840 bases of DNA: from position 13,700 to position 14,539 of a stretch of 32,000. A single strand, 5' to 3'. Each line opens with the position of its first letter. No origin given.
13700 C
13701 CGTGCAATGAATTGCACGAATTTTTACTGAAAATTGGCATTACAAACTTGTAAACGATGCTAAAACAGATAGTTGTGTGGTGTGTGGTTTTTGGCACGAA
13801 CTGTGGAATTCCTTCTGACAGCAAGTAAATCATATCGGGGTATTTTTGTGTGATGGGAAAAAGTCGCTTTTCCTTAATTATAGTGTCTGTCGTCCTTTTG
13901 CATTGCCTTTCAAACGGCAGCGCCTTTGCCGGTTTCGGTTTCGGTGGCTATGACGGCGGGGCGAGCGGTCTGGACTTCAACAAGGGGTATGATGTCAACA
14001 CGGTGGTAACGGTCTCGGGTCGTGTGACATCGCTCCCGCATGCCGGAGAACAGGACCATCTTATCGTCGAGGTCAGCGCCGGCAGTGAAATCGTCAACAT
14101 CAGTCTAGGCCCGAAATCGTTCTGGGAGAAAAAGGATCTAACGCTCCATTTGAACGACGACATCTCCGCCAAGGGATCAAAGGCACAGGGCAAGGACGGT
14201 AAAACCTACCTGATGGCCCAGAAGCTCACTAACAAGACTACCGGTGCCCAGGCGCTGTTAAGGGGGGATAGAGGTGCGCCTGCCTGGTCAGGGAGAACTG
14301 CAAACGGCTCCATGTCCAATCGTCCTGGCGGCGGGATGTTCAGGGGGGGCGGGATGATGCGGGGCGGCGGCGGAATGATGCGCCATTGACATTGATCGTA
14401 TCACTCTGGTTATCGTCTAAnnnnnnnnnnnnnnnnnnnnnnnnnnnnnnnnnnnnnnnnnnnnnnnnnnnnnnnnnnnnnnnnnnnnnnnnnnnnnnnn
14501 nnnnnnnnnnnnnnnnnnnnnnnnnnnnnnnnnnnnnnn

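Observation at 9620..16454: Three secreted proteins around the sigma-54 system share Arg-Gly-Gly-Met-rich C-terminal tails and sit next to an outer-membrane barrel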

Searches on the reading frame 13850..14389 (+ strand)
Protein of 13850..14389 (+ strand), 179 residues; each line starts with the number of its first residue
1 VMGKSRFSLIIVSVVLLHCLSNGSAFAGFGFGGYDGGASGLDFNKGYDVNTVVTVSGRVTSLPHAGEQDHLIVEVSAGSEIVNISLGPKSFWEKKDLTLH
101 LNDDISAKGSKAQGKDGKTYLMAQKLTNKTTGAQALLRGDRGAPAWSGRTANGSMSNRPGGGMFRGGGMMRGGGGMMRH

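Call 3: search_protein_families(library=pfam, proteins=[window:13850-14389:+], max_evalue=0.1)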
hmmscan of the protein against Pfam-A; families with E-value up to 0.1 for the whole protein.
window:13850-14389:+ (179 aa): 0 families

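Call 4: search_protein_families(library=ncbifam, proteins=[window:13850-14389:+], max_evalue=0.1)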
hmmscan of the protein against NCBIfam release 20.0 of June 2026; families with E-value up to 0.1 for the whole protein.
window:13850-14389:+ (179 aa): 2 families
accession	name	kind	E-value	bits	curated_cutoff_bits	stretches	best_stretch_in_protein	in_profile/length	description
NF040991.1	MamS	equivalog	0.027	14.6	200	1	53-149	86-184/186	magnetosome protein MamS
TIGR00117.1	acnB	equivalog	0.073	10.8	1287.2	1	67-145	321-397/844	bifunctional aconitate hydratase 2/2-methylisocitrate dehydratase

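Call 8: find_homologous_proteins(query=window:13850-14389:+, max_evalue=0.001)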
Query window:13850-14389:+ (179 aa): 258 proteins with E <= 0.001 among 1503 candidates; the best 120 are listed.
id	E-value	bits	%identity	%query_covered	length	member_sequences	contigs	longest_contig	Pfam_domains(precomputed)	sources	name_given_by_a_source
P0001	1.9e-106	371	97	98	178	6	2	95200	PF26390.1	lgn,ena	-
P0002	1.8e-98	345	88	91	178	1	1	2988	PF26390.1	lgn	-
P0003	7.2e-78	278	69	88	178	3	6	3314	PF26390.1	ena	-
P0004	4.5e-72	259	66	83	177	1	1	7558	PF26390.1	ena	-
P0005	2.5e-70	254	70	88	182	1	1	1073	PF26390.1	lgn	-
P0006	2.7e-70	253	65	95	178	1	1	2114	PF26390.1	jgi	jgi:hypothetical protein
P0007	8.4e-70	252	67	88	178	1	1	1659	PF26390.1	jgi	jgi:hypothetical protein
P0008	3.6e-69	250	68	85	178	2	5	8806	PF26390.1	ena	-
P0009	7.8e-69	249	64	89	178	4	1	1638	PF26390.1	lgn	-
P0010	1.4e-68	248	67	87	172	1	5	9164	PF26390.1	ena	-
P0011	2.1e-68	247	69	84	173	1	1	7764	PF26390.1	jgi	jgi:hypothetical protein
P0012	2.7e-68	247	66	88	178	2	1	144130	PF26390.1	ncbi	-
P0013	7.1e-68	246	67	84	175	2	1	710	PF26390.1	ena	-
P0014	1.1e-67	245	68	81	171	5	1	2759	PF26390.1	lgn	-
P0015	1.1e-67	245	60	89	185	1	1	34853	PF26390.1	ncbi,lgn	-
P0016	1.2e-67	245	63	88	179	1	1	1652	PF26390.1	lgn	-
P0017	1.6e-67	244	62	88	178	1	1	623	PF26390.1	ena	-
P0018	1.7e-67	244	61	88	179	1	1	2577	PF26390.1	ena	-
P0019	2.0e-67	244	67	87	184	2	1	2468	PF26390.1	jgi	jgi:hypothetical protein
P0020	2.7e-67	244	63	87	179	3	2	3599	PF26390.1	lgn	-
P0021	5.9e-67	243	60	87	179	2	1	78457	PF26390.1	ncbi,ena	-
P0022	7.8e-67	242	61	91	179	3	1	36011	PF26390.1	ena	-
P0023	1.4e-66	241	65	88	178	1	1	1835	PF26390.1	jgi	jgi:hypothetical protein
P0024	2.1e-66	241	62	87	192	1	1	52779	PF26390.1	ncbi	-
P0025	1.2e-65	238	62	88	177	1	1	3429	PF26390.1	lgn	-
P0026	4.3e-65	237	57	84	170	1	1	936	PF26390.1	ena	-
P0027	6.9e-65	236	60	87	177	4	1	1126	PF26390.1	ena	-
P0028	7.6e-65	236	60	94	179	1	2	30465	PF26390.1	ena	-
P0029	1.8e-64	235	59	88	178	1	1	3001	PF26390.1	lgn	-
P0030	2.3e-64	234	61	88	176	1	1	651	PF26390.1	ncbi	-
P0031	3.0e-64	234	61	89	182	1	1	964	PF26390.1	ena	-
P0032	3.7e-64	234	61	82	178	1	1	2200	PF26390.1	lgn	-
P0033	6.3e-64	233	60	99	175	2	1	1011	PF26390.1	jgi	jgi:hypothetical protein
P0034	9.3e-64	232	66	88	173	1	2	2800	PF26390.1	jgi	jgi:hypothetical protein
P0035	1.0e-63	232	59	91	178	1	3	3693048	PF26390.1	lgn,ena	-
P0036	1.2e-63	232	66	84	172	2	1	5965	PF26390.1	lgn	-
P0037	1.3e-63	232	60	93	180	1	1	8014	PF26390.1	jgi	jgi:hypothetical protein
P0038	1.5e-63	232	62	88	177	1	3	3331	PF26390.1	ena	-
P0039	1.8e-63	231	62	81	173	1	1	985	PF26390.1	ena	-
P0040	2.0e-63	231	61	85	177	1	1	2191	PF26390.1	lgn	-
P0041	2.9e-63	231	60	91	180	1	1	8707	PF26390.1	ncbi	-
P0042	3.0e-63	231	56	88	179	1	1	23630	PF26390.1,PF13567.12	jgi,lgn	jgi:hypothetical protein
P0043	3.0e-63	231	58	91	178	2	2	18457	PF26390.1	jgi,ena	jgi:hypothetical protein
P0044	3.2e-63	230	61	85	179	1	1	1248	PF26390.1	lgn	-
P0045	3.5e-63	230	59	91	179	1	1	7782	PF26390.1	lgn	-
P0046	4.1e-63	230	60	86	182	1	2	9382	PF26390.1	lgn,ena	-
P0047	4.6e-63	230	62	84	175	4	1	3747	PF26390.1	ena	-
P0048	5.0e-63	230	60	91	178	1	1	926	PF26390.1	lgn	-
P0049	6.5e-63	229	60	88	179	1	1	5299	PF26390.1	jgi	jgi:hypothetical protein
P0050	6.9e-63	229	59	91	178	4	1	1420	PF26390.1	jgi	-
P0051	8.6e-63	229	67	84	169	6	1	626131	PF26390.1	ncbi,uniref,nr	ncbi:DNA-binding protein [Oryzomonas rubra]|uniref:DNA-binding protein n=1 Tax=Oryzomonas rubra TaxI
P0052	9.2e-63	229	65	82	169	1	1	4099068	PF26390.1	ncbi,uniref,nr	ncbi:DNA-binding protein [Geobacter sp. FeAm09]|uniref:DNA-binding protein n=1 Tax=Geobacter sp. FeA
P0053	1.0e-62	229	61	79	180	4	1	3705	PF26390.1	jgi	jgi:hypothetical protein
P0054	1.5e-62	228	67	79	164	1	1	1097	PF26390.1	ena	-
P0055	2.1e-62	228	64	82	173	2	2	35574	PF26390.1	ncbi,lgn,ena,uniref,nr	ncbi:DNA-binding protein [Geobacter sp.]|uniref:DNA-binding protein n=1 Tax=Geobacter sp. TaxID=4661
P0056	2.2e-62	228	60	89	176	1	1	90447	PF26390.1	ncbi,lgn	ncbi:MAG TPA: DNA-binding protein [Geobacteraceae bacterium]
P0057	4.3e-62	227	62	83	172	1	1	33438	PF26390.1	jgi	jgi:hypothetical protein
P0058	4.4e-62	227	64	82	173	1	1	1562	PF26390.1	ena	-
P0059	6.2e-62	226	60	88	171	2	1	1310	PF26390.1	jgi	-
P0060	6.3e-62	226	60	86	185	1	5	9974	PF26390.1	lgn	-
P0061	7.6e-62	226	59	91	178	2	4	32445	PF26390.1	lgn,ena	-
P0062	7.7e-62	226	63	86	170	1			PF26390.1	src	-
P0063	9.2e-62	226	58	91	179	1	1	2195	PF26390.1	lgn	-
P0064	9.7e-62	226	60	88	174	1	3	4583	PF26390.1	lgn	-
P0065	1.1e-61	226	65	78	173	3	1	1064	PF26390.1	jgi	jgi:hypothetical protein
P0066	1.3e-61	225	63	87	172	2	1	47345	PF26390.1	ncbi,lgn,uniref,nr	ncbi:DNA-binding protein [Geobacter argillaceus]|uniref:Magnetosome protein MamS/MamX domain-contain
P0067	1.8e-61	225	60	88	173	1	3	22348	PF26390.1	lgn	-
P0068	2.0e-61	225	63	80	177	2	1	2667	PF26390.1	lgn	-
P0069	2.6e-61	224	59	91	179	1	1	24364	PF26390.1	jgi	jgi:hypothetical protein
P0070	2.7e-61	224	57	88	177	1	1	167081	PF26390.1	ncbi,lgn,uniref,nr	ncbi:DNA-binding protein [Geobacter argillaceus]|uniref:Magnetosome protein MamS/MamX domain-contain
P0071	2.9e-61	224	63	81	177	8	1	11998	PF26390.1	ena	-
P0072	3.6e-61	224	61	83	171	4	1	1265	PF26390.1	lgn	-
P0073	3.7e-61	224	64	78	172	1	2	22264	PF26390.1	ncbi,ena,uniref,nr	ncbi:DNA-binding protein [Geobacter sp.]|uniref:DNA-binding protein n=1 Tax=Geobacter sp. TaxID=4661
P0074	3.9e-61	224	61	82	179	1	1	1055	PF26390.1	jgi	jgi:hypothetical protein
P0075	4.1e-61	224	61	83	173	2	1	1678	PF26390.1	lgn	-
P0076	5.3e-61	223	58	88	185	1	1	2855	PF26390.1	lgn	-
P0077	5.4e-61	223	56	91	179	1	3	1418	PF26390.1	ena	-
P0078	6.7e-61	223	56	91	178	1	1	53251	PF26390.1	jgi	jgi:hypothetical protein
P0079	6.9e-61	223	61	88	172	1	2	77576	PF26390.1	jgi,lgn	-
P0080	9.6e-61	222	58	86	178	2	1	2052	PF26390.1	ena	-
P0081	1.4e-60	222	62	82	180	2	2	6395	PF26390.1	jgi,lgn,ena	-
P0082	1.5e-60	222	57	91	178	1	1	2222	PF26390.1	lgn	-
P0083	1.6e-60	222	57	91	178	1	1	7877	PF26390.1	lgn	-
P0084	1.8e-60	222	63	82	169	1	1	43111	PF26390.1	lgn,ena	-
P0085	2.2e-60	221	57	91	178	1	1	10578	PF26390.1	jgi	jgi:hypothetical protein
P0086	2.2e-60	221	57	87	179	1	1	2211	PF26390.1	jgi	jgi:hypothetical protein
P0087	2.5e-60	221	57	91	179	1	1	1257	PF26390.1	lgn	-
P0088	3.2e-60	221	57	91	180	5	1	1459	PF26390.1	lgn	-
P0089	3.3e-60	221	61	83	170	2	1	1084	PF26390.1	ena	-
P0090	3.4e-60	221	63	81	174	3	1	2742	PF26390.1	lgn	-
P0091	4.2e-60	220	56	91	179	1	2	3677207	PF26390.1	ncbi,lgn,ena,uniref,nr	ncbi:DNA-binding protein [Geobacter sp. AOG1]|uniref:DNA-binding protein n=1 Tax=Geobacter sp. AOG1 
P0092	4.4e-60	220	56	91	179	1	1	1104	PF26390.1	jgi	jgi:hypothetical protein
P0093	5.0e-60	220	59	88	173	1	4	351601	PF26390.1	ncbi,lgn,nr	ncbi:MAG: DNA-binding protein [Geobacter sp.]|nr:MAG: DNA-binding protein [Geobacter sp.]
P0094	5.1e-60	220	58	88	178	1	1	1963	PF26390.1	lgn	-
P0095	6.0e-60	220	60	80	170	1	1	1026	PF26390.1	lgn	-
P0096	6.0e-60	220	58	91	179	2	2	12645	PF26390.1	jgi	jgi:hypothetical protein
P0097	6.1e-60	220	58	85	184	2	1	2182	PF26390.1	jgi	jgi:hypothetical protein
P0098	6.4e-60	220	67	85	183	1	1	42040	PF26390.1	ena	-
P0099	8.0e-60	219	63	81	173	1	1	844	PF26390.1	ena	-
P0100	9.2e-60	219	55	91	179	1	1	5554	PF26390.1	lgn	-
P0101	1.4e-59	219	58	85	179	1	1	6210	PF26390.1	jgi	jgi:hypothetical protein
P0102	1.5e-59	219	59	91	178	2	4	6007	PF26390.1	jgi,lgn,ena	-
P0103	1.5e-59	218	58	91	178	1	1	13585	PF26390.1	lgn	-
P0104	3.7e-59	217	58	88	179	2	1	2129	PF26390.1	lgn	-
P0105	3.8e-59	217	62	78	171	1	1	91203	PF26390.1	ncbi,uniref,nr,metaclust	ncbi:hypothetical protein OR1_03168 [Geobacter sp. OR-1]|uniref:hypothetical protein n=1 Tax=Geobact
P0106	4.4e-59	217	55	89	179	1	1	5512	PF26390.1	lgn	-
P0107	4.7e-59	217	58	88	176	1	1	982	PF26390.1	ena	-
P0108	8.7e-59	216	58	88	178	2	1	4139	PF26390.1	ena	-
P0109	8.8e-59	216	56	88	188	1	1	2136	PF26390.1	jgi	jgi:hypothetical protein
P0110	1.1e-58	216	58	85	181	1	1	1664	PF26390.1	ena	-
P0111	1.3e-58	215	58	88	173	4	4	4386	PF26390.1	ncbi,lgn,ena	-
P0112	1.6e-58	215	59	91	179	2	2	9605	PF26390.1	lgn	-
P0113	1.9e-58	215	64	78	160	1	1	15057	PF26390.1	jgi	jgi:hypothetical protein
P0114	2.0e-58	215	56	91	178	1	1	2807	PF26390.1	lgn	-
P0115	2.7e-58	214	58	99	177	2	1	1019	PF26390.1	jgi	jgi:hypothetical protein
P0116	3.1e-58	214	53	91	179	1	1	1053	PF26390.1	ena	-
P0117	3.1e-58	214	60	85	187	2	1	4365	PF26390.1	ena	-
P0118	3.4e-58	214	60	84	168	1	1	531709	PF26390.1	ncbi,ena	-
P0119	3.4e-58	214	56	91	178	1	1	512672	PF26390.1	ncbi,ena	-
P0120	3.4e-58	214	60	95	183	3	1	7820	PF26390.1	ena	-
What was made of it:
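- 13850..14389 (+): B: secreted OB-fold protein (MamS_MamX domain, PF26390) with a disordered Gly/Met/Arg C-terminal tail. ATG at 13853. All 120 listed homologues of the 258 found carry PF26390 (call 8).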

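Call 16: find_related_loci(query=A1, collection=genome_contigs, flank=10000)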
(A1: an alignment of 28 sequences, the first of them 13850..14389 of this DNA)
Query A1 (179 aa) in genome_contigs; peptide patterns used: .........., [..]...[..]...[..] (x = any residue, [..] = any of these).
137 stretches matched a pattern; 72 encode a relative of the query (tblastn E <= 1e-3); 72 distinct loci.
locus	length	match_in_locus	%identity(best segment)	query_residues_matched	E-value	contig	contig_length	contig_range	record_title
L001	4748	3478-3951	85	1-159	3e-72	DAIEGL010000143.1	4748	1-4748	MAG TPA_asm: Geobacter sp. isolate clean984 k141_1911755, whole genome shotgun sequence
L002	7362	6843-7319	63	6-163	2e-65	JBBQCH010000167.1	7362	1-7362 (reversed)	MAG: Geobacterales bacterium isolate Co_metawrap_1265 Cmw_1265_k141_13973803_length_7362_cov_13.0000, whole genome shotg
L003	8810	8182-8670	59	2-165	3e-62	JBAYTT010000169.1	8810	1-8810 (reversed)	MAG: Pelobacteraceae bacterium isolate SO_2016_LW3_15 scaffold12033_LW162_2016, whole genome shotgun sequence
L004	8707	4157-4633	60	6-163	4e-62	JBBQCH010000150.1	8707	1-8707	MAG: Geobacterales bacterium isolate Co_metawrap_1265 Cmw_1265_k141_7021658_length_8707_cov_11.9897, whole genome shotgu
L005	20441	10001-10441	67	2-148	5e-61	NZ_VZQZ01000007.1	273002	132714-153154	Oryzomonas japonica strain Red96 contig7, whole genome shotgun sequence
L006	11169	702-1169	63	2-157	2e-60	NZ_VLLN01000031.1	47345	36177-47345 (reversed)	Geobacter argillaceus strain ATCC BAA-1139 Ga0052872_scaffold00031.31, whole genome shotgun sequence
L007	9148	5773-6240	67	2-157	5e-59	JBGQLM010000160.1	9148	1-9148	MAG: Geobacteraceae bacterium isolate OBJ2_061818_050_38 k141_564954_length_9148_cov_11.1288, whole genome shotgun seque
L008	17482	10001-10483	56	2-163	1e-58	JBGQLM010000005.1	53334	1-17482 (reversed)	MAG: Geobacteraceae bacterium isolate OBJ2_061818_050_38 k141_3155965_length_53334_cov_12.5534, whole genome shotgun seq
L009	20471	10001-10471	58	6-163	7e-58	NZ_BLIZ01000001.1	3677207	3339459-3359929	Geobacter sp. AOG1 scaffold1, whole genome shotgun sequence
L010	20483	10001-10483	56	2-163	3e-57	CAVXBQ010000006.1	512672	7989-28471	MAG: uncultured delta proteobacterium isolate MFD01299.bin.2.165 genome assembly, contig: contig_23200, whole genome sho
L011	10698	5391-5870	63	1-160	4e-57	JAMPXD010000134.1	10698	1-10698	MAG: Geobacteraceae bacterium isolate R2F_R2FSRR_metabat.21 R2F_C3575, whole genome shotgun sequence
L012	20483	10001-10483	59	2-163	3e-61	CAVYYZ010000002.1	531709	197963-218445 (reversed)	MAG: uncultured delta proteobacterium isolate MFD02832.bin.2.134 genome assembly, contig: contig_11490, whole genome sho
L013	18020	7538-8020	56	2-163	1e-58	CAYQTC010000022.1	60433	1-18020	MAG TPA_asm: uncultured Geobacter sp. isolate SRP302447_co3_813 genome assembly, contig: NODE_1355_length_60433_cov_36.3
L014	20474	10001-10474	57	2-159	8e-57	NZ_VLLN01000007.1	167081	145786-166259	Geobacter argillaceus strain ATCC BAA-1139 Ga0052872_scaffold00007.7, whole genome shotgun sequence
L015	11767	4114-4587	57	6-163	2e-56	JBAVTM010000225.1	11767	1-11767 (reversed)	MAG: Desulfuromonadaceae bacterium isolate MFD03638_ilm_asm_bin4 k127_64415, whole genome shotgun sequence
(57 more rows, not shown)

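Call 32: predict_structure(alignment_id=A1)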
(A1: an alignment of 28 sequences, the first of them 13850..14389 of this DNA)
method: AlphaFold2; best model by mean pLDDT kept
length: 179 residues; sequences in the alignment: 28
mean_pLDDT: 66.2   pTM: 0.52
mean pLDDT of the five models: 66.2, 65.8, 65.5, 65.1, 62.9
residues with pLDDT >= 90: 40; 70-90: 48; 50-70: 30; < 50: 61
segments of 3 or more residues with pLDDT < 50: 1-3, 23-42, 44-48, 147-179
pLDDT, mean of each block of 10 residues (from residue 1): 54 65 37 35 49 89 84 92 88 85 93 82 91 80 49 37 38 43
secondary structure, 60 per line:
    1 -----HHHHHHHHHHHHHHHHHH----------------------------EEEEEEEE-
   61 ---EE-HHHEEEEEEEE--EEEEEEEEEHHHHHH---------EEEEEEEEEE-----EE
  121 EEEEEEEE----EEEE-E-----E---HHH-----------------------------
elements in order: H6-23 E52-59 E70-77 E80-88 H89-94 E104-113 E119-128 E133-136
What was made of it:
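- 13850..14389 (+): In the AlphaFold model, residues 50-136 form an OB fold and 147-179 are disordered (call 32).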

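Call 36: fold_search(model_id=the predicted structure, library=pdb)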
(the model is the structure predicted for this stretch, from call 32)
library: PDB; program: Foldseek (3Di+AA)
matches with E <= 10: 1200; with E <= 0.001: 120
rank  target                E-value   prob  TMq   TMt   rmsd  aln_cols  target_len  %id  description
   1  4pg3_A                4.5e-05  1.00  0.35  0.15  15.8       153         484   14  Crystal structure of KRS complexed with inhibitor (released 2014-07-16)
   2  6m0t_A                6.7e-05  1.00  0.35  0.14  15.7       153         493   15  Crystal Structure of Lysyl-tRNA Synthetase from Plasmodium falciparum complexed with L-lysine and Cladosporin derivati (released 2021-04-21)
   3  4h02_B                7.1e-05  1.00  0.38  0.16  18.1       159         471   13  Crystal structure of P. falciparum Lysyl-tRNA synthetase (released 2013-05-01)
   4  6m0t_B                7.1e-05  1.00  0.38  0.15  18.1       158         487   14  Crystal Structure of Lysyl-tRNA Synthetase from Plasmodium falciparum complexed with L-lysine and Cladosporin derivati (released 2021-04-21)
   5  8hyr_A                7.5e-05  1.00  0.39  0.15  15.0       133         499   13  Crystal structure of human KARS apo (released 2024-07-10)
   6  1bbw                  7.5e-05  1.00  0.37  0.15  15.3       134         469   16  LYSYL-TRNA SYNTHETASE (LYSS) (released 2000-11-10)
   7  9dow_A                7.5e-05  1.00  0.37  0.15  15.2       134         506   14  h-LysRS bound to unmodified tRNA-Lys3 (Undocked State, AMP bound) (released 2025-03-12)
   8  6hcv_B                8.0e-05  1.00  0.36  0.15  15.3       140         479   14  Crystal Structure of Lysyl-tRNA Synthetase from Plasmodium falciparum complexed with a chromone ligand (released 2019-04-03)
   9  8hyr_B                8.5e-05  1.00  0.39  0.15  15.0       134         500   13  Crystal structure of human KARS apo (released 2024-07-10)
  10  4dpg_E                8.5e-05  1.00  0.39  0.15  15.3       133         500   13  Crystal Structure of Human LysRS: P38/AIMP2 Complex I (released 2013-02-13)
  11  4dpg_B                9.0e-05  1.00  0.40  0.15  14.9       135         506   11  Crystal Structure of Human LysRS: P38/AIMP2 Complex I (released 2013-02-13)
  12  5zh4_A                9.0e-05  1.00  0.35  0.15   6.2       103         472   16  CRYSTAL STRUCTURE OF PfKRS WITH INHIBITOR CLADO-7 (released 2018-06-27)
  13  9dpl_B                9.0e-05  1.00  0.38  0.15  15.1       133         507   14  Human LysRS bound to cellular modified tRNA-Lys3 and AIMP2 (released 2025-03-12)
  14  6kbf_B                9.5e-05  1.00  0.36  0.14  15.7       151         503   14  Crystal structure of plasmodium lysyl-tRNA synthetase in complex with a cladosporin derivative 3 (released 2020-04-08)
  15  7bt5_A                9.5e-05  1.00  0.34  0.14  19.6       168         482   14  Crystal structure of plasmodium LysRS complexing with an antitumor compound (released 2020-09-30)
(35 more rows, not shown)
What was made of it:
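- On CusF-type periplasmic copper carrier: The Foldseek top 50 were all generic OB domains of lysyl-tRNA synthetases (call 36).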

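Call 74: search_solved_structures(query=A1, max_evalue=10, show_alignments=2)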
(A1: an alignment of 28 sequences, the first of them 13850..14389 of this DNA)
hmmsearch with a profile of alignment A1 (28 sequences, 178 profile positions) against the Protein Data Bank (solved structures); distinct sequences matched with E-value up to 10: 2.
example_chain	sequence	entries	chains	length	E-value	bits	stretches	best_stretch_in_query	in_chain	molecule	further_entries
6zj3_Ll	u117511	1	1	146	0.25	14.1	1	91-118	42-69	Ribosomal protein uL24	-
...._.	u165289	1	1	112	0.32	13.7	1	47-97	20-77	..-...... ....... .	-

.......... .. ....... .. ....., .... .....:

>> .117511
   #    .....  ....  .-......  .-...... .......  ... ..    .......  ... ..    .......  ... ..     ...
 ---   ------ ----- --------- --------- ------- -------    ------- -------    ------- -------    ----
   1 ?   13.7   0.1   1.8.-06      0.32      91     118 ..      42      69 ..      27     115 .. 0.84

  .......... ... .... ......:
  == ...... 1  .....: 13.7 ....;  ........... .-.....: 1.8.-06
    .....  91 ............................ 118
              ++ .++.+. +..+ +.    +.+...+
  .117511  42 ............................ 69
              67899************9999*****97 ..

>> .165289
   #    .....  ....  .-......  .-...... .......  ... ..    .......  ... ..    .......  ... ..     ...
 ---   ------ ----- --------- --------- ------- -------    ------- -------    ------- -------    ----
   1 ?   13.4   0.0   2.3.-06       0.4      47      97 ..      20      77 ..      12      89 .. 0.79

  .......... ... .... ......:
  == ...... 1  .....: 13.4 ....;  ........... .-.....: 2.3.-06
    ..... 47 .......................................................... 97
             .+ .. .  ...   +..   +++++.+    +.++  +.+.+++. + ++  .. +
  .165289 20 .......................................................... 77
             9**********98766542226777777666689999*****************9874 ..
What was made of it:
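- On CusF-type periplasmic copper carrier: A profile search of the PDB found no CusF (call 74), and no CusF-type family appeared in the Pfam or NCBIfam scans (calls 3, 4).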
